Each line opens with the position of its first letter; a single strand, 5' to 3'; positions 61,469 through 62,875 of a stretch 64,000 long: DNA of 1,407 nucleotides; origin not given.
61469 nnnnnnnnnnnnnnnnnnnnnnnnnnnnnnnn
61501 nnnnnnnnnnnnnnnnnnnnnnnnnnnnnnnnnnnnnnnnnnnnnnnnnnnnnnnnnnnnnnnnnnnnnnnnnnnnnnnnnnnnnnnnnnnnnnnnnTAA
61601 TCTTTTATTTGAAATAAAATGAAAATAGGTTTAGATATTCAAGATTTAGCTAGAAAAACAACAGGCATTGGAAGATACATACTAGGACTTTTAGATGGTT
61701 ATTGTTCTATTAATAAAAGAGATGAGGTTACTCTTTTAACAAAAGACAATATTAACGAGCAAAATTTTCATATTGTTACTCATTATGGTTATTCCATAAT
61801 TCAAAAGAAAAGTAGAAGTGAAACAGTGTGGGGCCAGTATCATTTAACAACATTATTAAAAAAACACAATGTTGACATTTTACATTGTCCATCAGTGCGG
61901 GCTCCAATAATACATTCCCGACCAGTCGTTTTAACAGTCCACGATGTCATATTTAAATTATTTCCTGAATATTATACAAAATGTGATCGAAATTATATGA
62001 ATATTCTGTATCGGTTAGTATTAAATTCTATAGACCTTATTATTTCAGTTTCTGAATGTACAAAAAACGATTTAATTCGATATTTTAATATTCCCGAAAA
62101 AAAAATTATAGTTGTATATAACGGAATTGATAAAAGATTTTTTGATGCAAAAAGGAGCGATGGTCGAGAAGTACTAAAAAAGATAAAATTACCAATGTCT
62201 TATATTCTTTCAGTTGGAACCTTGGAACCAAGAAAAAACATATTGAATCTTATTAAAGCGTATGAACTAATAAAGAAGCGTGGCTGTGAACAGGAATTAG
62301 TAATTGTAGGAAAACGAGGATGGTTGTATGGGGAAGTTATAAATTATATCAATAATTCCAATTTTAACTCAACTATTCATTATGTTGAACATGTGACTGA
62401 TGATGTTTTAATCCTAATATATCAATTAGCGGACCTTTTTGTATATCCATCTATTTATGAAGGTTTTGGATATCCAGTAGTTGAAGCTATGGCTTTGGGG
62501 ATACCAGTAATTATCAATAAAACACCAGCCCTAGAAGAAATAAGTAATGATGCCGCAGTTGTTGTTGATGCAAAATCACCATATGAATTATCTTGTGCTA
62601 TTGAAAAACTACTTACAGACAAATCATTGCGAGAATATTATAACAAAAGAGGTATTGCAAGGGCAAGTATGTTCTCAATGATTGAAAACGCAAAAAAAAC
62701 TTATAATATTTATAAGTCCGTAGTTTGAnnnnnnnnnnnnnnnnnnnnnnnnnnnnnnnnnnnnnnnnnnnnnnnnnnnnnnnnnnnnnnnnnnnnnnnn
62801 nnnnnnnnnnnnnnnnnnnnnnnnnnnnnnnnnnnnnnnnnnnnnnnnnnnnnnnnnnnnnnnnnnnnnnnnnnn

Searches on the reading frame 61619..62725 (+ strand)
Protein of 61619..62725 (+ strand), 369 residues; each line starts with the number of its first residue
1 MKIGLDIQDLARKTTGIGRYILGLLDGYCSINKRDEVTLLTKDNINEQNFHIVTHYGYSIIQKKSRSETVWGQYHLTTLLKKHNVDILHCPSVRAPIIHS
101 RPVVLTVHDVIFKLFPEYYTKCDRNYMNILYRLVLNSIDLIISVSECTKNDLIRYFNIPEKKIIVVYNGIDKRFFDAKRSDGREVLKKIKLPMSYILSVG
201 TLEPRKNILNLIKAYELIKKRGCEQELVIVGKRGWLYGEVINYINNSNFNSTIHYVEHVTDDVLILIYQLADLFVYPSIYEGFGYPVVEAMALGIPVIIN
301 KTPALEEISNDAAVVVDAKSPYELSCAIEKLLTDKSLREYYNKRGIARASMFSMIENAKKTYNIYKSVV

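Call 77: search_protein_families(library=pfam, proteins=[window:61619-62725:+], max_evalue=0.001)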
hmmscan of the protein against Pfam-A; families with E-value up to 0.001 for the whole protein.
window:61619-62725:+ (369 aa): 6 families
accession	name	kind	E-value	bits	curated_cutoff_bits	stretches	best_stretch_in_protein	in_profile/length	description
PF00534.26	Glycos_transf_1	-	9.4e-32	110.3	26.4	1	194-346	16-170/172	Glycosyl transferases group 1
PF13692.12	Glyco_trans_1_4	-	1e-23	84.6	27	1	195-334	3-142/142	Glycosyl transferases group 1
PF13439.12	Glyco_transf_4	-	7.3e-22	78.6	28.5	1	16-171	3-167/170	Glycosyltransferase Family 4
PF13579.12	Glyco_trans_4_4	-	1.5e-08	35.5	29.7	1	76-169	63-158/158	Glycosyl transferase 4-like domain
PF20706.3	GT4-conflict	-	9.3e-06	25.3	26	1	267-302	278-313/385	Family 4 Glycosyltransferase in conflict systems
PF13524.12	Glyco_trans_1_2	-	2.6e-05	24.6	25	1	226-349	16-129/144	Glycosyl transferase-like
